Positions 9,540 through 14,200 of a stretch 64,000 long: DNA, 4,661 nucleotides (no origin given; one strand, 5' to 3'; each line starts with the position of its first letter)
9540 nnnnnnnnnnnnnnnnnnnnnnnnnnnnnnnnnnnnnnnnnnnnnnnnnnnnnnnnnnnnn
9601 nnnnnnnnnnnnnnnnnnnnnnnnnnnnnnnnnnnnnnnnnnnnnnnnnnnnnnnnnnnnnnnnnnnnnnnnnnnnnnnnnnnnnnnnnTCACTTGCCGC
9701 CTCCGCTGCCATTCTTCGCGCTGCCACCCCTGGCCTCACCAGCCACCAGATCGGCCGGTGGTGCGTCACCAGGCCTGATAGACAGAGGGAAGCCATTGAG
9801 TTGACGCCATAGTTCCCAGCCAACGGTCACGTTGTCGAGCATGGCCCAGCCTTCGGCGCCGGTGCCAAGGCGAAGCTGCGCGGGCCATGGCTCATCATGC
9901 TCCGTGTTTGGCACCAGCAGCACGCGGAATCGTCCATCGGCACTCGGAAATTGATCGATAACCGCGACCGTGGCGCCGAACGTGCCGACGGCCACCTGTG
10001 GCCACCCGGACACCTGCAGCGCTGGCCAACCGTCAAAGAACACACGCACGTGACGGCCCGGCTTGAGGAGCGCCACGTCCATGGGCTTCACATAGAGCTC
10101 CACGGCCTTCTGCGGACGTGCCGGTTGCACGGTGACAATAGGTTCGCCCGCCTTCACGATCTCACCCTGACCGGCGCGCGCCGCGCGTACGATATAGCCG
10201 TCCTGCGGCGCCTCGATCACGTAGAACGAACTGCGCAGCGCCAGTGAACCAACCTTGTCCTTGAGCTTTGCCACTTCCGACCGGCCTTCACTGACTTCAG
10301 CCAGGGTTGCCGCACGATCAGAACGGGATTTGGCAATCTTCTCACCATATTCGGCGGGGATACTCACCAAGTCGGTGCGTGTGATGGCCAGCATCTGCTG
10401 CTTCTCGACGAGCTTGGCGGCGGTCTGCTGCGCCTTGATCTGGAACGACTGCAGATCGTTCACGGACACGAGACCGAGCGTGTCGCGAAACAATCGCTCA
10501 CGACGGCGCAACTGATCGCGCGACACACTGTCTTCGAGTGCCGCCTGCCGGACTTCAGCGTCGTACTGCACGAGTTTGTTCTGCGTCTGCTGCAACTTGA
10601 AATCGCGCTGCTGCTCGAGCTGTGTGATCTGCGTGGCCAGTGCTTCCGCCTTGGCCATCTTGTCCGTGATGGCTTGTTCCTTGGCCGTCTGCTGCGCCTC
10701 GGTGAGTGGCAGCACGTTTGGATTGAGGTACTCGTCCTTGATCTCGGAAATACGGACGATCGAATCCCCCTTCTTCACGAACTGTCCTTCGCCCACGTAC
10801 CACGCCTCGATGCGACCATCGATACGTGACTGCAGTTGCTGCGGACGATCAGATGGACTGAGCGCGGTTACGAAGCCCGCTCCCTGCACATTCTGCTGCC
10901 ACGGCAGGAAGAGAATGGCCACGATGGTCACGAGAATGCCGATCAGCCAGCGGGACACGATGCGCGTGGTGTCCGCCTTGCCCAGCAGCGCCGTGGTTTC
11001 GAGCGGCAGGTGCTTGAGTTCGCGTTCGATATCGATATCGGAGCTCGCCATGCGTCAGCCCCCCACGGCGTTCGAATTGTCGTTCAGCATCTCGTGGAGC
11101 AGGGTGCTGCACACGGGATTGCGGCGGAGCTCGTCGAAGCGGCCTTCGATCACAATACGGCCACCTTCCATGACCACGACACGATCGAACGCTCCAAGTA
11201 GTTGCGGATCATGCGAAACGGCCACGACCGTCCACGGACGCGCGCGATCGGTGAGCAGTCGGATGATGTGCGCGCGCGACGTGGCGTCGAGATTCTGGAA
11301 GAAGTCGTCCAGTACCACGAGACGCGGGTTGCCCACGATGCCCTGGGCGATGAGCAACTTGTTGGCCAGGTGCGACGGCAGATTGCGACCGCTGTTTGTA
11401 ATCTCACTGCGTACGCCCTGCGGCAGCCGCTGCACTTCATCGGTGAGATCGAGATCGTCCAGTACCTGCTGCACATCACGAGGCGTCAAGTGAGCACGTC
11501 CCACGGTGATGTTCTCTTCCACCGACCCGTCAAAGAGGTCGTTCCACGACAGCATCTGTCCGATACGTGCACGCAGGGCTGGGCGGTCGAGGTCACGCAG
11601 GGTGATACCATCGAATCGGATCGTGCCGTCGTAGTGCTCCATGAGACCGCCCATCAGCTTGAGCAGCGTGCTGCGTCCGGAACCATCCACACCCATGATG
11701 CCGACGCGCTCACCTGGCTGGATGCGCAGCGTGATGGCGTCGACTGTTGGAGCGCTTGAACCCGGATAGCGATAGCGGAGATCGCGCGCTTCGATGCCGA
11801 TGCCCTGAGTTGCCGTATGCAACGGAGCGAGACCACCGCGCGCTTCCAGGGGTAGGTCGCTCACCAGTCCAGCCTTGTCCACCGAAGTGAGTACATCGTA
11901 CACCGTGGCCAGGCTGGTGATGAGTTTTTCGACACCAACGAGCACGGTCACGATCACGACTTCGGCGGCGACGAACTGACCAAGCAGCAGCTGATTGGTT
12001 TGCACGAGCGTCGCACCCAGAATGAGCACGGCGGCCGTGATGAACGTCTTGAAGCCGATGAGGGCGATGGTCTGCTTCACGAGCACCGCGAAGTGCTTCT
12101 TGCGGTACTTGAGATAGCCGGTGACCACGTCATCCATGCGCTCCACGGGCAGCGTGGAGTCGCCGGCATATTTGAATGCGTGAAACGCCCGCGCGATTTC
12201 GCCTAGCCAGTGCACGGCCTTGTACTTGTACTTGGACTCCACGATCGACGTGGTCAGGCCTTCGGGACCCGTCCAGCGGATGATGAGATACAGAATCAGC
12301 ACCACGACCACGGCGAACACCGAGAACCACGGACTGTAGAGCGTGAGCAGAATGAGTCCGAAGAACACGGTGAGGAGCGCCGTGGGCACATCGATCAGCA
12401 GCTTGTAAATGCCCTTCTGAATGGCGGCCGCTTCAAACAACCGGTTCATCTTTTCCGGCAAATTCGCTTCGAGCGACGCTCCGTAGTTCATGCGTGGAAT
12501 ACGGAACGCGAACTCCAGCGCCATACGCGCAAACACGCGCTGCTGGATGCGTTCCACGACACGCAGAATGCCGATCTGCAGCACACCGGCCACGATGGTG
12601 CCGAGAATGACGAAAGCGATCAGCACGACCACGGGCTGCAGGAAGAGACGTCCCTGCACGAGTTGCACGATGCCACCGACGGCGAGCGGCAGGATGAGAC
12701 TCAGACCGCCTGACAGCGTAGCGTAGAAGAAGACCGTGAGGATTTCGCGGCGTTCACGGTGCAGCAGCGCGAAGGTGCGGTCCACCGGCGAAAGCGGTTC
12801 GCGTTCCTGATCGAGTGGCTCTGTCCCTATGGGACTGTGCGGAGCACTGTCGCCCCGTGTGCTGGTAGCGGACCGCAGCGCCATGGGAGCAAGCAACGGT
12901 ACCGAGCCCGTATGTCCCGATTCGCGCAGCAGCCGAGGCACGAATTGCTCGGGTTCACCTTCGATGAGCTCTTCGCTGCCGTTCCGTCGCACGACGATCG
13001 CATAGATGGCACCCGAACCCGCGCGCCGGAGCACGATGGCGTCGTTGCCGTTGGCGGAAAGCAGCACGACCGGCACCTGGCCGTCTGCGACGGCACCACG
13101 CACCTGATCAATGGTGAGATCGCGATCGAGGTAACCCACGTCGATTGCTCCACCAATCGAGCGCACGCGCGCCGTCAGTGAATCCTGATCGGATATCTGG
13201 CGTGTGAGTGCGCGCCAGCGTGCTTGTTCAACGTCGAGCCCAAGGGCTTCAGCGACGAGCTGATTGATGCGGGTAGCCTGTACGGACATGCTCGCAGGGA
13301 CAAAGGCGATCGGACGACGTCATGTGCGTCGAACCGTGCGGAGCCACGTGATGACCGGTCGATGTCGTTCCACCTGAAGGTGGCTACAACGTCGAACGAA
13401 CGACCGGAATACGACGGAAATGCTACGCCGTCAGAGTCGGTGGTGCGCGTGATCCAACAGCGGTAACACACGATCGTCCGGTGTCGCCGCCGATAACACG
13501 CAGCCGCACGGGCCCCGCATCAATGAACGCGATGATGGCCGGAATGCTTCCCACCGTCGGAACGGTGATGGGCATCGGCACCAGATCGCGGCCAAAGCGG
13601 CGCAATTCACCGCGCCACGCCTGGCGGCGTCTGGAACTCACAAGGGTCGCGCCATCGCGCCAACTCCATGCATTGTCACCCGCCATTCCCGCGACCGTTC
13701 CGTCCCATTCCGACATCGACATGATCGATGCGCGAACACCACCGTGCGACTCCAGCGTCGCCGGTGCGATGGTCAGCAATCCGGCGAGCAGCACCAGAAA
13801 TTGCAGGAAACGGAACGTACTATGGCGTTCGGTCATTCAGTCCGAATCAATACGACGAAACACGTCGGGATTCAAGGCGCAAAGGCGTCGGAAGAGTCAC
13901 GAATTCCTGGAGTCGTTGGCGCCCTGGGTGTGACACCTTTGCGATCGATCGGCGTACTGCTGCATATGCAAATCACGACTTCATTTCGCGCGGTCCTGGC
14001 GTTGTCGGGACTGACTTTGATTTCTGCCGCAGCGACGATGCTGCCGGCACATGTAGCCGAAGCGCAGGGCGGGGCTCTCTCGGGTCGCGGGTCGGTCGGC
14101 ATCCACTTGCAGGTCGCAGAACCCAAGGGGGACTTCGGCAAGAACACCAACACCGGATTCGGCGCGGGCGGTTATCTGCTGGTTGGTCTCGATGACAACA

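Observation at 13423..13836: Candidate RAPP ribosome-arrest peptide upstream of a type I secretion operon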

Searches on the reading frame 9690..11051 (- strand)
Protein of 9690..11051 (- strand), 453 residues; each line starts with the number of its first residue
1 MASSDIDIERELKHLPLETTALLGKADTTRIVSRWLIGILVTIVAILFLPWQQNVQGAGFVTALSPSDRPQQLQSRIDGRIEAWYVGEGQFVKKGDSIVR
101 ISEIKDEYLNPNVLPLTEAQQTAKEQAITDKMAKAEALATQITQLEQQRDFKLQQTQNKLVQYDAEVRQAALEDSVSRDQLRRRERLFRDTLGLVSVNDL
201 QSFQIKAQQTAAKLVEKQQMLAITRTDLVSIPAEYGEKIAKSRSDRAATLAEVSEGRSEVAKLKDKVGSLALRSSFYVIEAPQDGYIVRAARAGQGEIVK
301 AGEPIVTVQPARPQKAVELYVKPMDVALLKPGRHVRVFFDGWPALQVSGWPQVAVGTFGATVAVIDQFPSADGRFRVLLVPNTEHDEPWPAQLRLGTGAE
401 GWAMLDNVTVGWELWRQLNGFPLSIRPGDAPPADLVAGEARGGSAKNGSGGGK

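Call 3: search_protein_families(library=pfam, proteins=[window:9690-11051:-], max_evalue=0.1)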
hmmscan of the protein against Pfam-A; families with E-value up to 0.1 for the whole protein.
window:9690-11051:- (453 aa): 4 families
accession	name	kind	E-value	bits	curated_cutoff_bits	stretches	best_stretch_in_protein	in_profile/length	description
PF13437.12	HlyD_3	-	8e-13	49.5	22.2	2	278-341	1-63/106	HlyD family secretion protein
PF13533.13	Biotin_lipoyl_2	-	2.2e-09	37.4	29.8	1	72-101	2-31/32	Biotin-lipoyl like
PF16576.10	HlyD_D23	-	9.6e-09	35.3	30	2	207-349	35-179/214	Barrel-sandwich domain of CusB or HlyD membrane-fusion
PF00364.28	Biotin_lipoyl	-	0.00068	19.9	22.1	0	79-103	15-38/73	Biotin-requiring enzyme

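Call 41: search_protein_families(library=ncbifam, proteins=[window:9690-11051:-], max_evalue=0.01)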
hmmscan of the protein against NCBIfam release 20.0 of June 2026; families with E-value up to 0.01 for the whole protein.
window:9690-11051:- (453 aa): 7 families
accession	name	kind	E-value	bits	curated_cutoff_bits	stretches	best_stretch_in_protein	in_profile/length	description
TIGR01843.1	type_I_hlyD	subfamily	4.5e-19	68.7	208.65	2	120-344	120-338/422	HlyD family type I secretion periplasmic adaptor subunit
TIGR01730.1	RND_mfp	subfamily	2.3e-12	46.5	94.9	2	203-349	62-205/322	efflux RND transporter periplasmic adaptor subunit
TIGR02971.1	heterocyst_DevB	subfamily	1.3e-11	44.5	129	1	78-340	24-265/327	ABC exporter membrane fusion protein, DevB family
TIGR00998.1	8a0101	subfamily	7.1e-11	41.6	390.8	1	69-341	41-267/334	EmrA/EmrK family multidrug efflux transporter periplasmic adaptor subunit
TIGR03794.1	NHLM_micro_HlyD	equivalog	2.5e-10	39.9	156.2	1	52-337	43-316/421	NHLP bacteriocin system secretion protein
TIGR01000.1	bacteriocin_acc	subfamily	5.1e-07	28.9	258.85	0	64-142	54-124/457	bacteriocin secretion accessory protein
NF002939.0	PRK03598.1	equivalog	5.8e-06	25.7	393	1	68-344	42-270/332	secretion protein HlyD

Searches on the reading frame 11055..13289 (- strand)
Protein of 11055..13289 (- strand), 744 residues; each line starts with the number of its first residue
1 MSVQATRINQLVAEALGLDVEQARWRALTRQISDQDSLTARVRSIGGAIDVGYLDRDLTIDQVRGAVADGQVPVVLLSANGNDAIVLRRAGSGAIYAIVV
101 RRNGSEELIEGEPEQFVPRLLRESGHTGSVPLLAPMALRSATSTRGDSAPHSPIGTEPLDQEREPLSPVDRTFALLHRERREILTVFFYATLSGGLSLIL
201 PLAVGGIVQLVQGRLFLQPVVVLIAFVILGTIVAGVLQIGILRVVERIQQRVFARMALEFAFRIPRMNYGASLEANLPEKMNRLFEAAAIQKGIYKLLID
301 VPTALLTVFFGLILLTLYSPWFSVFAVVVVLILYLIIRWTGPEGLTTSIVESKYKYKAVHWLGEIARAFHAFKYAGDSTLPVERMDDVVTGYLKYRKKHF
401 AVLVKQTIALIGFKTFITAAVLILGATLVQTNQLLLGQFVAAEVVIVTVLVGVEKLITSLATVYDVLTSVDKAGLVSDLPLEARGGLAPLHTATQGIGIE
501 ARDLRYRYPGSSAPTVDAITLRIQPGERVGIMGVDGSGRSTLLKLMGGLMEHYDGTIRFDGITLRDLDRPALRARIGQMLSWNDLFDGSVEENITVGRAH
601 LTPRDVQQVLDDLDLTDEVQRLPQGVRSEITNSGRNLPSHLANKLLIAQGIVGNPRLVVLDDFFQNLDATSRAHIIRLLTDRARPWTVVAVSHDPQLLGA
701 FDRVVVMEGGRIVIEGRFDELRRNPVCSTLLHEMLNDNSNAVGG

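Call 3: search_protein_families(library=pfam, proteins=[window:11055-13289:-], max_evalue=0.1)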
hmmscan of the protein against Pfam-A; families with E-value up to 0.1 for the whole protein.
window:11055-13289:- (744 aa): 2 families
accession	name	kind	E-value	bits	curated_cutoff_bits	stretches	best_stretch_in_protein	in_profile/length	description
PF00005.33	ABC_tran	-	8.5e-16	59.2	25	1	517-662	2-134/137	ABC transporter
PF00664.28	ABC_membrane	-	2.3e-07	31.2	28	1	184-447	2-268/274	ABC transporter transmembrane region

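Call 41: search_protein_families(library=ncbifam, proteins=[window:11055-13289:-], max_evalue=0.01)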
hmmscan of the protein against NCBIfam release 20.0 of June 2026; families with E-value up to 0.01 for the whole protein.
window:11055-13289:- (744 aa): 179 families (the best 25 are shown)
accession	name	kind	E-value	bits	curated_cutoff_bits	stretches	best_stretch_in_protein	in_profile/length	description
TIGR03375.1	type_I_sec_LssB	subfamily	3.9e-58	197.3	693.1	1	297-720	268-687/696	type I secretion system permease/ATPase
TIGR03796.1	NHLM_micro_ABC1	equivalog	2e-53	181.7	853.3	1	202-723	171-700/710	NHLP family bacteriocin export ABC transporter peptidase/permease/ATPase subunit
TIGR03797.1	NHLM_micro_ABC2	equivalog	1e-50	173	709.4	1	175-723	130-673/686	NHLP bacteriocin export ABC transporter permease/ATPase subunit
TIGR01846.1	type_I_sec_HlyB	subfamily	5.9e-50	170.3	725.55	1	280-724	238-681/694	type I secretion system permease/ATPase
TIGR02203.1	MsbA_lipidA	equivalog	2.7e-44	151.6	602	1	212-736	51-570/572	lipid A export permease/ATP-binding protein MsbA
TIGR01842.1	type_I_sec_PrtD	subfamily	5.6e-43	147.3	510.15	1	225-721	44-540/544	type I secretion system permease/ATPase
TIGR02868.1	CydC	equivalog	3.6e-39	134.8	329.05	1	444-695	275-530/530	thiol reductant ABC exporter subunit CydC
NF008364.0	PRK11160.1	equivalog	2.6e-37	128.7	630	1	304-723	149-563/575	heme ABC transporter ATP-binding protein/permease CydC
TIGR02204.1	MsbA_rel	hypoth_equivalog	6e-37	127.5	780.4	1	175-723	12-563/576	ABC transporter, permease/ATP-binding protein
TIGR01193.1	bacteriocin_ABC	subfamily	1.1e-35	123.3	523.85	1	372-722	347-696/708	peptide cleavage/export ABC transporter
TIGR02857.1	CydD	equivalog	2.5e-35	122.4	435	1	493-707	316-529/529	thiol reductant ABC exporter subunit CydD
NF008379.0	PRK11174.1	equivalog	2.8e-34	118.7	684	1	494-731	345-581/588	heme ABC transporter permease/ATP-binding protein CydD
NF010178.0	PRK13657.1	equivalog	3.5e-34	118.2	733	1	414-723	250-558/588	glucan ABC transporter ATP-binding protein/ permease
NF045513.1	HepA_fam_ABC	equivalog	3.6e-32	111.6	725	1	215-723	100-597/610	heterocyst formation ABC transporter subunit HepA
TIGR00958.1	3a01208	subfamily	3.6e-32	111.5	874.6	1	161-727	141-706/711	antigen peptide transporter 2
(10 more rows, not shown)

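Call 42: search_solved_structures(query=window:11055-13289:-, max_evalue=1e-10)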
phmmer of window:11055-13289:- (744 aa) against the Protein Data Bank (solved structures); distinct sequences matched with E-value up to 1e-10: 343 (the best 60 are shown).
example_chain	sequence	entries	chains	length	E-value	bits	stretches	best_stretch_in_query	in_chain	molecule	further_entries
7qkr_A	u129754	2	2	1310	2.8e-47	164.7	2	481-722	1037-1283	Plasma membrane ATP-binding cassette transporter required for the export of a-factor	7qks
7zk8_A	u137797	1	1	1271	1.1e-45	159.4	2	453-724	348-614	ATP-dependent translocase ABCB1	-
7zk9_A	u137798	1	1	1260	1.3e-45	159.1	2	453-724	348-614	ATP-dependent translocase ABCB1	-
7zka_A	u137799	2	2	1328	1.5e-45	159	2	453-724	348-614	ATP-dependent translocase ABCB1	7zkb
7zk4_A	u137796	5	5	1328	1.7e-45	158.8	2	485-724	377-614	ATP-dependent translocase ABCB1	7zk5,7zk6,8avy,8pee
9nfi_A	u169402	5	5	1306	4e-45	157.6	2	502-740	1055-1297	Permeability Glycoprotein (P-gp)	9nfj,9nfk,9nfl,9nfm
6fn1_A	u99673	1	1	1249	7.7e-45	156.7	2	423-724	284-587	Human-mouse chimeric ABCB1 (ABCBHM)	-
6fn4_A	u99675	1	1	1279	8e-45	156.6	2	423-724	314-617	Apo form of Human-mouse chimeric ABCB1 (ABCB1HM) in complex with Antigen binding fragment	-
6ujw_A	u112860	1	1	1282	9.2e-45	156.4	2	425-724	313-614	ATP-dependent translocase ABCB1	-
6ujp_A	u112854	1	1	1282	1.1e-44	156.1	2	453-724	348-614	ATP-dependent translocase ABCB1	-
6ujs_A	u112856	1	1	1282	1.3e-44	155.9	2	453-724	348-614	ATP-dependent translocase ABCB1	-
4m1m_A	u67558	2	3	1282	1.3e-44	155.9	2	453-724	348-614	Multidrug resistance protein 1A | ATP-dependent translocase ABCB1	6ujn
6ujr_A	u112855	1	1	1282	1.3e-44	155.9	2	453-724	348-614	ATP-dependent translocase ABCB1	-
3g5u_A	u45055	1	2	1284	1.3e-44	155.9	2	453-724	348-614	Multidrug resistance protein 1a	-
4lsg_A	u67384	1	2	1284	1.3e-44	155.9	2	453-724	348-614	Multidrug resistance protein 1A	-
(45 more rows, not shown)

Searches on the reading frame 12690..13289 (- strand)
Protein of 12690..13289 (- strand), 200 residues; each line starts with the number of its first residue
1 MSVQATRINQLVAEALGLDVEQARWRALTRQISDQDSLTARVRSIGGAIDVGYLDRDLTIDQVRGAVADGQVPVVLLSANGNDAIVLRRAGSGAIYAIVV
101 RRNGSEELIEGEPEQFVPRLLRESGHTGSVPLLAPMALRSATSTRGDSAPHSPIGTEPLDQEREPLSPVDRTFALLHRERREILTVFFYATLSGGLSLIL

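Call 37: find_related_loci(query=window:12690-13289:-, collection=genome_contigs, flank=2000)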
Query window:12690-13289:- (200 aa) in genome_contigs; peptide patterns used: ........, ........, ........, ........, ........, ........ (x = any residue, [..] = any of these).
322 stretches matched a pattern; 34 encode a relative of the query (tblastn E <= 1e-3); 33 distinct loci.
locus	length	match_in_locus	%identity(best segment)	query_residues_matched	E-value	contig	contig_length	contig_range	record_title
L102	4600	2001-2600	70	1-200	1e-86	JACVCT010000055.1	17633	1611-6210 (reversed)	MAG: Gemmatimonadaceae bacterium isolate Desfum bin_10_GBBB08 NODE_388_length_17633_cov_3.006569, whole genome shotgun s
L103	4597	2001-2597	65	1-200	1e-78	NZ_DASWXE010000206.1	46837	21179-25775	MAG: Gemmatimonas sp. isolate SMAG_U3676 k141_1024290, whole genome shotgun sequence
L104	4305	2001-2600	62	1-200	1e-75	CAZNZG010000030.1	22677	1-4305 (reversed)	MAG TPA_asm: uncultured Gemmatimonas sp. isolate SRP318679_co1_393 genome assembly, contig: NODE_3627_length_22677_cov_5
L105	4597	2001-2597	61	1-200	9e-75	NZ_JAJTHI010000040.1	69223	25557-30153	MAG: Gemmatimonas sp. isolate CoA8N_M110 k141_2242550, whole genome shotgun sequence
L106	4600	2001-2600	60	1-200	1e-74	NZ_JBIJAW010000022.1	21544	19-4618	MAG: Gemmatimonas sp. isolate ME2006-08-01D12_3300042387_group2_bin79 Rohwer_bin1444_scaffold_792_c1, whole genome shotg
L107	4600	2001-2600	60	1-200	3e-73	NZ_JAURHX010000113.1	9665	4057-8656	MAG: Gemmatimonas sp. isolate SFB_657D_100_32 k141_1348385_length_9665_cov_15.7462, whole genome shotgun sequence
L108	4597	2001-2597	60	1-200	6e-71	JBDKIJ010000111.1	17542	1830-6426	MAG: Gemmatimonadota bacterium isolate greatmiami_2019_sw_WHONDRS-S19S_0099_B_bin.25 scaffold_2414777, whole genome shot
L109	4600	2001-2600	60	1-200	2e-70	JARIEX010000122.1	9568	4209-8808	MAG: Gemmatimonadota bacterium isolate BENA-tail-Mar20 Bena-cola-Mar20-C4613, whole genome shotgun sequence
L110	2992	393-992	59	1-200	4e-70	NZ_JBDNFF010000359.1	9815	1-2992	MAG: Gemmatimonas sp. isolate concoct.107.WLB k141_1192888, whole genome shotgun sequence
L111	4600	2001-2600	55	1-200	4e-69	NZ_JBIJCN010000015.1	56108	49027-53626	MAG: Gemmatimonas sp. isolate ME2006-08-18D11_3300042945_group2_bin76 Rohwer_bin1445_scaffold_134_c2, whole genome shotg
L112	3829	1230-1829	58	1-200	7e-68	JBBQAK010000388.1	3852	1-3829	MAG: Gemmatimonadales bacterium isolate Co_metawrap_1464 Cmw_1464_k141_25103361_length_3852_cov_6.0000, whole genome sho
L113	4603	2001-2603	58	1-200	9e-68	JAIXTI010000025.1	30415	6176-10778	MAG: bacterium isolate C8_MAG_00034 pond_C8_MAG_00034_000000000264, whole genome shotgun sequence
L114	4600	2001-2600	57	1-200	4e-67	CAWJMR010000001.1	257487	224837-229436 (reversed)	MAG: uncultured Gemmatimonadaceae bacterium isolate MFD02832.bin.1.173 genome assembly, contig: contig_12771, whole geno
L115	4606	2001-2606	58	1-200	4e-67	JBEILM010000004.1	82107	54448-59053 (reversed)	MAG: Gemmatimonas sp. isolate Sample-104-S78-bin-3 Sample_104_S78-bin_3-k141_383024, whole genome shotgun sequence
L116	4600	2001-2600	57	1-200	2e-66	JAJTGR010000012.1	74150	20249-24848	MAG: Gemmatimonadetes bacterium isolate CoA2_M2 k141_313468, whole genome shotgun sequence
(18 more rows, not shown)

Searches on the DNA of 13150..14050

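Call 87: search_rna_families(source=window, start=13150, end=14050, threshold=evalue, max_evalue=1)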
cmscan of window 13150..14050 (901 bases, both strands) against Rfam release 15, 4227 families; matches with E-value up to 1: 1.
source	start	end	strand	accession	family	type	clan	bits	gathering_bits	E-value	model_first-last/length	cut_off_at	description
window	13150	13236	+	RF02488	GlsR25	Gene; snRNA; snoRNA; HACA-box;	-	19.3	100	0.43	59-146/146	5'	Small nucleolar RNA GlsR25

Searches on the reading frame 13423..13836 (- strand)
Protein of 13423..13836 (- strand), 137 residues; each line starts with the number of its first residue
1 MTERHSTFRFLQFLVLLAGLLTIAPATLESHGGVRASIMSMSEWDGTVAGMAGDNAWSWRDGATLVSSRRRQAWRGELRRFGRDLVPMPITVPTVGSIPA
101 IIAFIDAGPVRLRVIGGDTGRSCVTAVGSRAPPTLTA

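Call 3: search_protein_families(library=pfam, proteins=[window:13423-13836:-], max_evalue=0.1)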
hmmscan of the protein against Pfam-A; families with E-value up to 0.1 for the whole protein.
window:13423-13836:- (137 aa): 0 families

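Call 8: find_homologous_proteins(query=window:13423-13836:-, max_evalue=0.01)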
Query window:13423-13836:- (137 aa): 2 proteins with E <= 0.01 among 94 candidates.
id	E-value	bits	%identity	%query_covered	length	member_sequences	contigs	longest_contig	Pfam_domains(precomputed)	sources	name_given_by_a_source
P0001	1.2e-83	296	100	100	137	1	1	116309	-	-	-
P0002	2.6e-64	233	80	100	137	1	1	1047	-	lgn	-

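Call 10: find_encoding_contigs(protein=P0002, flank=5000)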
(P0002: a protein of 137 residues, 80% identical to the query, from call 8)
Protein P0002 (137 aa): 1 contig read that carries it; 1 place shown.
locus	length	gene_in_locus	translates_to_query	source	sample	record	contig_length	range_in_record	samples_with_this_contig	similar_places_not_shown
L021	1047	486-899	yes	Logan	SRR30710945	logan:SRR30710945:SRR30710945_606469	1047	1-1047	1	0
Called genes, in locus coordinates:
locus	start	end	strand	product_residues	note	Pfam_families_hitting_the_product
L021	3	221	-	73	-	?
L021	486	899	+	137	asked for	-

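Call 41: search_protein_families(library=ncbifam, proteins=[window:13423-13836:-], max_evalue=0.01)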
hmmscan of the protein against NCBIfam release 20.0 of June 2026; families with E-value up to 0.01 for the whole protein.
window:13423-13836:- (137 aa): 0 families
